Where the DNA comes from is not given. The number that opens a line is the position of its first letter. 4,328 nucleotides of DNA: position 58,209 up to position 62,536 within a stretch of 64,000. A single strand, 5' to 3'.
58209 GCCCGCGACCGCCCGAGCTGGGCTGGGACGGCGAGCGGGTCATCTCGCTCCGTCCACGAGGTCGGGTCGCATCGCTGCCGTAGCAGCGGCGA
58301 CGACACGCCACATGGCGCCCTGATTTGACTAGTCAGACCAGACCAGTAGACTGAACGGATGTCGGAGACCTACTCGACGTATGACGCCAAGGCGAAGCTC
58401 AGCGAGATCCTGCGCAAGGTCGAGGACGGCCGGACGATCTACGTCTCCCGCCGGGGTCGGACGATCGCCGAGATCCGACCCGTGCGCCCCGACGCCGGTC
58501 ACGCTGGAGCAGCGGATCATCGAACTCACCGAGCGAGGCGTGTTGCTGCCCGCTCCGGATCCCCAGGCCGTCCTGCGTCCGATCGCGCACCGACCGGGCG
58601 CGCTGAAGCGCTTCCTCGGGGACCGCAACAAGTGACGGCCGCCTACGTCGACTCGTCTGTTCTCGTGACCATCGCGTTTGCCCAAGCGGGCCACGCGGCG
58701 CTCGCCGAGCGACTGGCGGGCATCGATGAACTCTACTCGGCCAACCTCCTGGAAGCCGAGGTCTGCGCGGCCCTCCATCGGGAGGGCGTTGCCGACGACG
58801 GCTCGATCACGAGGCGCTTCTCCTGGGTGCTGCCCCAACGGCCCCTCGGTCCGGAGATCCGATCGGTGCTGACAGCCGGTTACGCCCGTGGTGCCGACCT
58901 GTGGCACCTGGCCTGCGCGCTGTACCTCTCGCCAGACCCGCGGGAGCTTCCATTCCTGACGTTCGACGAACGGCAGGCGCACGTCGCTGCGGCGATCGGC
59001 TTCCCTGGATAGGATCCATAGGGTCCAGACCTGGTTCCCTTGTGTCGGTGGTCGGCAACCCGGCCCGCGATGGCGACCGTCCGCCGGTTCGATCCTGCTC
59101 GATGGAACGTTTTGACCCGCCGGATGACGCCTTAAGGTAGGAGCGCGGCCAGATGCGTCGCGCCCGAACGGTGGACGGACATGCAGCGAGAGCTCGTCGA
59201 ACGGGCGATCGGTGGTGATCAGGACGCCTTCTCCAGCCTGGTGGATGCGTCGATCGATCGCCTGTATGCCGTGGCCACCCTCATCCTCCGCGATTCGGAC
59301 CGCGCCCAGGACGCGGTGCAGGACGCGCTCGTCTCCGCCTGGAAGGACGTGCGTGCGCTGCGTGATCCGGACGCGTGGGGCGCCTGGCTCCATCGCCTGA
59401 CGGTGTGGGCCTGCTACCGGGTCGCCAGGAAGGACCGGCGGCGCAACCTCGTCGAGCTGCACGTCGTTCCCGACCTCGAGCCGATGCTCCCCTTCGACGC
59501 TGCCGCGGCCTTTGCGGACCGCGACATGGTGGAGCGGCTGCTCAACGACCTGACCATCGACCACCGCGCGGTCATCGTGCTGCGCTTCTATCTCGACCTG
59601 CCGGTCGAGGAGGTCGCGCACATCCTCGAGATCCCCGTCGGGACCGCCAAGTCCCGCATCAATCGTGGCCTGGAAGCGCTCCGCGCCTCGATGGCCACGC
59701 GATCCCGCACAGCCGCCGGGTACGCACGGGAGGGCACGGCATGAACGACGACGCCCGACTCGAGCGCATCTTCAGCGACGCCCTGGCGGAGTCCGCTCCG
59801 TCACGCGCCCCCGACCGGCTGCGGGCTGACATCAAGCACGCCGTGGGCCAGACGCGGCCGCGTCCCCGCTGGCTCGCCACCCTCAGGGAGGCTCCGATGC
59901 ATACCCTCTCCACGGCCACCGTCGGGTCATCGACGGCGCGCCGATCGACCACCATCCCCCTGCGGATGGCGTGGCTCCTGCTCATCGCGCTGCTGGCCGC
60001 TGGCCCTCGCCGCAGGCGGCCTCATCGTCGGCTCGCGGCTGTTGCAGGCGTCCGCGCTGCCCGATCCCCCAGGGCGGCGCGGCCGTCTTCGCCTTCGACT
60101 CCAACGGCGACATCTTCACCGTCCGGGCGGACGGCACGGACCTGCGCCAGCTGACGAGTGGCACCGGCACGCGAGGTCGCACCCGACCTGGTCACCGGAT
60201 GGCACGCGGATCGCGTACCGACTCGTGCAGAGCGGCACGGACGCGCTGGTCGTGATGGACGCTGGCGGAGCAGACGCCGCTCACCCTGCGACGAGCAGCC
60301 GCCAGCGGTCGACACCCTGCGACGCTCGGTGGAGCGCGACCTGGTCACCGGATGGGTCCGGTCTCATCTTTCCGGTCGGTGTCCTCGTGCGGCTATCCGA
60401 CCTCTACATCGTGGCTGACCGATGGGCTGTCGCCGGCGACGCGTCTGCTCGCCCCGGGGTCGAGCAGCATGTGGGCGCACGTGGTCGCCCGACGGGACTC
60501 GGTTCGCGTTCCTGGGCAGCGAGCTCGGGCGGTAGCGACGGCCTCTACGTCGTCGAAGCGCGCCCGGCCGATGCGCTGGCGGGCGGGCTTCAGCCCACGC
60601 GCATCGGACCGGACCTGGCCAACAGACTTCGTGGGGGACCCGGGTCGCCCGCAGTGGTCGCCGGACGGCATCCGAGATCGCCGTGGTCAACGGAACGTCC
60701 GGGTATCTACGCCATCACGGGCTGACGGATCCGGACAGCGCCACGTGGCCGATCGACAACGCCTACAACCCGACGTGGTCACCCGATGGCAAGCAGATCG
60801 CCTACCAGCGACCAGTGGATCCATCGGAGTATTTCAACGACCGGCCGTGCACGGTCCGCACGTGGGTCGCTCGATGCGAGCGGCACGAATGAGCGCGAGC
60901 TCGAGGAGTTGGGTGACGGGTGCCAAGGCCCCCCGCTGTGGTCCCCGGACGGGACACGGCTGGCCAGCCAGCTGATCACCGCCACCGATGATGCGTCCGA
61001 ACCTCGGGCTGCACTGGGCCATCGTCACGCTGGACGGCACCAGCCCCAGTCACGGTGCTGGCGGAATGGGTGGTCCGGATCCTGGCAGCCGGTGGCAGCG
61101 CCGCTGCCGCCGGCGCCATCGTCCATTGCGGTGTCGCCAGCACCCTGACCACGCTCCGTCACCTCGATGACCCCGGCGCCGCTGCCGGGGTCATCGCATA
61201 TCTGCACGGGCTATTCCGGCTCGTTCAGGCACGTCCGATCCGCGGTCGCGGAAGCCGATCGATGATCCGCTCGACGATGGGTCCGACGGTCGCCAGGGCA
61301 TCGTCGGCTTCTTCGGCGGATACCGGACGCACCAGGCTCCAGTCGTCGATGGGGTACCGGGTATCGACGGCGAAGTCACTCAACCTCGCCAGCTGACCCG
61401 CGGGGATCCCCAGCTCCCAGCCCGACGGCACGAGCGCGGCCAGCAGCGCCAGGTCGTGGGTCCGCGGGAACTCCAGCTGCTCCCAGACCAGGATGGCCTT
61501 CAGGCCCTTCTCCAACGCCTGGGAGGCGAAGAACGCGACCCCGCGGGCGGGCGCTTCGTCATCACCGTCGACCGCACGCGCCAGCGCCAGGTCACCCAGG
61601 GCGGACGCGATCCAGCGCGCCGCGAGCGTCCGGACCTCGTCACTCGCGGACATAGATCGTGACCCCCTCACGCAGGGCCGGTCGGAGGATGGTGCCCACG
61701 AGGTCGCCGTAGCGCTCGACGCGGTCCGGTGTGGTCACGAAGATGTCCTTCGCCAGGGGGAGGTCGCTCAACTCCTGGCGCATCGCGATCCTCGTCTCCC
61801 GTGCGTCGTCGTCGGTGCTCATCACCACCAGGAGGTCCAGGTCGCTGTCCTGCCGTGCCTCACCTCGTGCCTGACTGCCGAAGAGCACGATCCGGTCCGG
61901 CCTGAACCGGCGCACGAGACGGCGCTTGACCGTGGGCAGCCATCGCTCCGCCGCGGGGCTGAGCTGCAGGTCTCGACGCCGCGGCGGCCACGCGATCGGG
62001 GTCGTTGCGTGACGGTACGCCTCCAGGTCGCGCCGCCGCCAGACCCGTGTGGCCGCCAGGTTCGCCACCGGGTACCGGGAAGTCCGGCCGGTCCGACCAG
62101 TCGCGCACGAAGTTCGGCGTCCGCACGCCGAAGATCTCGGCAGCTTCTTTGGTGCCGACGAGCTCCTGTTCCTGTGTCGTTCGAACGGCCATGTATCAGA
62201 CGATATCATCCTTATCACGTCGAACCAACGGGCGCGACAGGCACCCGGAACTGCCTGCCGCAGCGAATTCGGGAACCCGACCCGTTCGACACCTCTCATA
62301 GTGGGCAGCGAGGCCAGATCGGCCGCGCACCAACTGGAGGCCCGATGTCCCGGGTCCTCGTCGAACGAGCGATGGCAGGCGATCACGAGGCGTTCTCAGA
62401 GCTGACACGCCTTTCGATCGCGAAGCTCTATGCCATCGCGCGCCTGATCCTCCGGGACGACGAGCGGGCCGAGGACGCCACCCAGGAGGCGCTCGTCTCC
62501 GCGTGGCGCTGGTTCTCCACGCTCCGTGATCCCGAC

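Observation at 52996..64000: Three paralogous ECF-sigma / anti-sigma-like transmembrane / beta-propeller modules within 11 kb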

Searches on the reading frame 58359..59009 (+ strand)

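Call 64: search_protein_families(library=pfam, max_evalue=0.001, proteins=[window:58359-59009:+])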
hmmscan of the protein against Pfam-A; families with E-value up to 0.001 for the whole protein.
window:58359-59009:+ (217 aa): 2 families
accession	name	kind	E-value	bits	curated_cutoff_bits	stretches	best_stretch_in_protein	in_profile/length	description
PF01850.27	PIN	-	7.1e-08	33.5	23.6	1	96-210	2-118/120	PIN domain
PF02604.26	PhdYeFM_antitox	-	7.1e-05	22.9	29.8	1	3-39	2-39/74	Antitoxin Phd_YefM, type II toxin-antitoxin system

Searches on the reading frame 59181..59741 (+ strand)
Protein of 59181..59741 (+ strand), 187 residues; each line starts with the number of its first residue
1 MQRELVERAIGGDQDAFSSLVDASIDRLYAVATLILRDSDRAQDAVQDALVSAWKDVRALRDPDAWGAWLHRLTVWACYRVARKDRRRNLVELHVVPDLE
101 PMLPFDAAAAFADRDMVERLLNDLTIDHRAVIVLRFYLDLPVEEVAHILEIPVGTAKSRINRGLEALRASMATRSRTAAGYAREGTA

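Call 7: search_protein_families(library=pfam, max_evalue=0.01, proteins=[window:59181-59741:+])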
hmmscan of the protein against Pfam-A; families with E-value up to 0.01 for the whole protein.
seq(187 aa): 4 families
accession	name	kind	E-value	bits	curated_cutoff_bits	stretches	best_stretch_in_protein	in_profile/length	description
PF08281.18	Sigma70_r4_2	-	6.4e-12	45.4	25.7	1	115-167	2-54/54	Sigma-70, region 4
PF04545.22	Sigma70_r4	-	1.9e-11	43.7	24.1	1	120-169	1-50/50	Sigma-70, region 4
PF04542.20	Sigma70_r2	-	3.8e-08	33.5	24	1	20-88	1-71/71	Sigma-70 region 2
PF07638.17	Sigma70_ECF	-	0.0045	17.3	21.1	0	115-171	128-179/185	ECF sigma factor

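Call 16: search_protein_families(library=ncbifam, max_evalue=0.01, proteins=[window:59181-59741:+])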
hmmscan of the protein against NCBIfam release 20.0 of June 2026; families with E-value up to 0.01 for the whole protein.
seq(187 aa): 77 families (the best 25 are shown)
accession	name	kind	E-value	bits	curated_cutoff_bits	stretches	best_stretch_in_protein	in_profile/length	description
TIGR02983.1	SigE-fam_strep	subfamily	1.9e-33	115.7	141.55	1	13-174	4-161/162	SigE family RNA polymerase sigma factor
NF007225.0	PRK09643.1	equivalog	4.2e-31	108.2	190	1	3-176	15-187/204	RNA polymerase sigma factor SigM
TIGR02954.1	Sig70_famx3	hypoth_equivalog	2.2e-28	99.1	188.5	1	2-172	3-168/170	RNA polymerase sigma-70 factor, TIGR02954 family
NF008888.0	PRK11922.1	equivalog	2.4e-26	92.8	204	1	2-174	17-199/231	RNA polymerase sigma factor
NF004113.0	PRK05602.1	equivalog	3e-26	92.4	208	1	3-177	33-207/211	RNA polymerase sigma factor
NF009195.0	PRK12543.1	subfamily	8.4e-26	90.6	197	1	3-174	8-181/192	RNA polymerase sigma factor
NF009171.0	PRK12518.1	equivalog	3.8e-25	88.8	208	1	2-171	14-184/191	RNA polymerase sigma factor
NF007223.0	PRK09641.1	equivalog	4.7e-24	85.3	209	1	3-172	6-185/187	RNA polymerase sigma factor SigW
NF007216.0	PRK09638.1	equivalog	5.2e-24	85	194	1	3-173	6-176/180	RNA polymerase sigma factor SigY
TIGR02948.1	SigW_bacill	equivalog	7.7e-22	78.3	243.1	1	3-171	6-184/187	RNA polymerase sigma factor SigW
NF053879.1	RNAPolSigSigVBac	equivalog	1.1e-21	77.2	190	1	16-173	5-157/160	RNA polymerase sigma factor SigV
NF007227.0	PRK09645.1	subfamily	4.2e-19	69.1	202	1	13-177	11-176/177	sigma-70 family RNA polymerase sigma factor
NF007228.0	PRK09646.1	subfamily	2.9e-18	66.2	226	1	3-173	18-192/194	ECF RNA polymerase sigma factor SigK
TIGR02939.1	RpoE_Sigma70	equivalog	4.2e-18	66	236.15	1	3-171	8-186/190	RNA polymerase sigma factor RpoE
NF058625.1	sigma_PG0214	equivalog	1.7e-17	63.6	130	1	14-175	3-165/170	GFO_1088 family ECF-type sigma factor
TIGR02937.1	sigma70-ECF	superfamily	4.8e-17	62.1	42.9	1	15-169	1-163/165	sigma-70 family RNA polymerase sigma factor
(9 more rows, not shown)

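Call 43: search_solved_structures(query=window:59181-59741:+, max_evalue=0.001)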
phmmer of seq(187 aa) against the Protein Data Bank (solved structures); distinct sequences matched with E-value up to 0.001: 22.
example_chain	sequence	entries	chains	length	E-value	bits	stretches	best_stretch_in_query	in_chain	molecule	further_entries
5wuq_A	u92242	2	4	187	3.2e-18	69.8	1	5-171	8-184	ECF RNA polymerase sigma factor SigW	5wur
8z6g_B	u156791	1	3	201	2e-13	54.2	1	3-172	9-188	RNA polymerase sigma factor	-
6in7_B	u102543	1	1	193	2.5e-13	53.9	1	3-171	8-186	RNA polymerase sigma-H factor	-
1or7_A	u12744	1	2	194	1.8e-12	51.1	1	4-168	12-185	RNA polymerase sigma-E factor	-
6jbq_F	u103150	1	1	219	2.9e-12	50.5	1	4-168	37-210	ECF RNA polymerase sigma-E factor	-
6jcy_F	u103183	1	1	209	5.4e-11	46.3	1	24-183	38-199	ECF RNA polymerase sigma factor SigH,ECF RNA polymerase sigma factor SigE,ECF RNA polymera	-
9m9d_F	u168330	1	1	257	2e-10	44.5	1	16-173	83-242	ECF RNA polymerase sigma factor SigE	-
9m9e_F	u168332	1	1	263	2.1e-10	44.4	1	16-173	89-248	ECF RNA polymerase sigma factor SigE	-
9m98_F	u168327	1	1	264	2.1e-10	44.4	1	16-173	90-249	ECF RNA polymerase sigma factor SigE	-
5zx2_F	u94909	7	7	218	3.4e-10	43.7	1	24-183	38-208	ECF RNA polymerase sigma factor SigH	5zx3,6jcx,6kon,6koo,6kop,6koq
6dv9_F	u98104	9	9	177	8.8e-10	42.4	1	17-171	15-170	ECF RNA polymerase sigma factor SigL | RNA polymerase sigma factor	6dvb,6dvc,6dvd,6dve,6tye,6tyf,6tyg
4nqw_A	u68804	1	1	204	1.8e-09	41.4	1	5-169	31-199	ECF RNA polymerase sigma factor SigK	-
6jhe_A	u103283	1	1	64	2.9e-08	37.4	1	121-171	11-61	ECF RNA polymerase sigma factor SigW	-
5uxx_A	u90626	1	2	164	4.3e-07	33.6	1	28-168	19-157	RNA polymerase sigma factor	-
2q1z_A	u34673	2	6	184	9.5e-07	32.5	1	39-171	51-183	RpoE, ECF SigE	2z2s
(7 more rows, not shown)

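Call 75: find_homologous_proteins(query=window:59181-59741:+, max_evalue=1e-20)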
Query window:59181-59741:+ (187 aa): 1852 proteins with E <= 1e-20 among 2980 candidates; the best 120 are listed.
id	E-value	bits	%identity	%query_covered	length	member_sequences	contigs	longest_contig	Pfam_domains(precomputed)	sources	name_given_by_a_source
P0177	1.2e-111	389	96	100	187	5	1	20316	PF04545.23,PF04542.21,PF08281.19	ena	-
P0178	4.9e-100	351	88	99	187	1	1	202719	PF04545.23,PF04542.21,PF08281.19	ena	-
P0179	3.8e-97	342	86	100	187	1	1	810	PF04545.23,PF04542.21,PF08281.19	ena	-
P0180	9.8e-95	334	85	100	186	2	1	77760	PF04545.23,PF04542.21,PF08281.19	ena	-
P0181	2.6e-94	332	83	99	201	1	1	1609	PF04545.23,PF04542.21,PF08281.19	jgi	jgi:RNA polymerase sigma-70 factor, ECF subfamily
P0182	1.2e-93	330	86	100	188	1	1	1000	PF04545.23,PF04542.21,PF08281.19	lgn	-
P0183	4.1e-92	325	82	99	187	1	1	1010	PF04545.23,PF04542.21,PF08281.19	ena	-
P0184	5.6e-91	322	82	100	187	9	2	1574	PF04545.23,PF04542.21,PF08281.19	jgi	jgi:RNA polymerase sigma-70 factor (ECF subfamily)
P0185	9.4e-91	321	81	100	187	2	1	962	PF04545.23,PF04542.21,PF08281.19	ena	-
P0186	1.0e-90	321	82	100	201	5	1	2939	PF04545.23,PF04542.21,PF08281.19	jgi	jgi:RNA polymerase sigma-70 factor, ECF subfamily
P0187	5.5e-90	318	80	100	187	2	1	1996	PF04545.23,PF04542.21,PF08281.19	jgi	jgi:RNA polymerase sigma-70 factor (ECF subfamily)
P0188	2.2e-89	316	79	100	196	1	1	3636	PF04545.23,PF04542.21,PF08281.19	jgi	jgi:RNA polymerase sigma-70 factor (ECF subfamily)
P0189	2.9e-89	316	81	100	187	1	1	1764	PF04545.23,PF04542.21,PF08281.19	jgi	jgi:RNA polymerase sigma-70 factor, ECF subfamily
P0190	8.1e-89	314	80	100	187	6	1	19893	PF04545.23,PF04542.21,PF08281.19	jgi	jgi:RNA polymerase sigma-70 factor, ECF subfamily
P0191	1.3e-88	314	79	100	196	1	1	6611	PF04545.23,PF04542.21,PF08281.19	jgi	jgi:RNA polymerase sigma factor (sigma-70 family)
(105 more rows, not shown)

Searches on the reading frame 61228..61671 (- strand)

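Call 64: search_protein_families(library=pfam, max_evalue=0.001, proteins=[window:61228-61671:-])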
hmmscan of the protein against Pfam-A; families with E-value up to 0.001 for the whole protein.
window:61228-61671:- (148 aa): 1 family
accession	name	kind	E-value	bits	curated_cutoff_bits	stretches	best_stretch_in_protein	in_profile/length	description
PF05168.19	HEPN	-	1.8e-12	47.8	22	1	19-135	3-113/117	HEPN domain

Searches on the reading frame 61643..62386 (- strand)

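Call 64: search_protein_families(library=pfam, max_evalue=0.001, proteins=[window:61643-62386:-])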
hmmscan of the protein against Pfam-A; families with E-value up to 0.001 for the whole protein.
window:61643-62386:- (248 aa): 2 families
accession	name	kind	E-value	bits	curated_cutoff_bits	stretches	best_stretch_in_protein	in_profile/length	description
PF01909.29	NTP_transf_2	-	3.3e-11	43.9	21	1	152-219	3-73/93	Nucleotidyltransferase domain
PF18765.7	Polbeta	-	2e-09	37.9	26.9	1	156-215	6-64/93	Polymerase beta, Nucleotidyltransferase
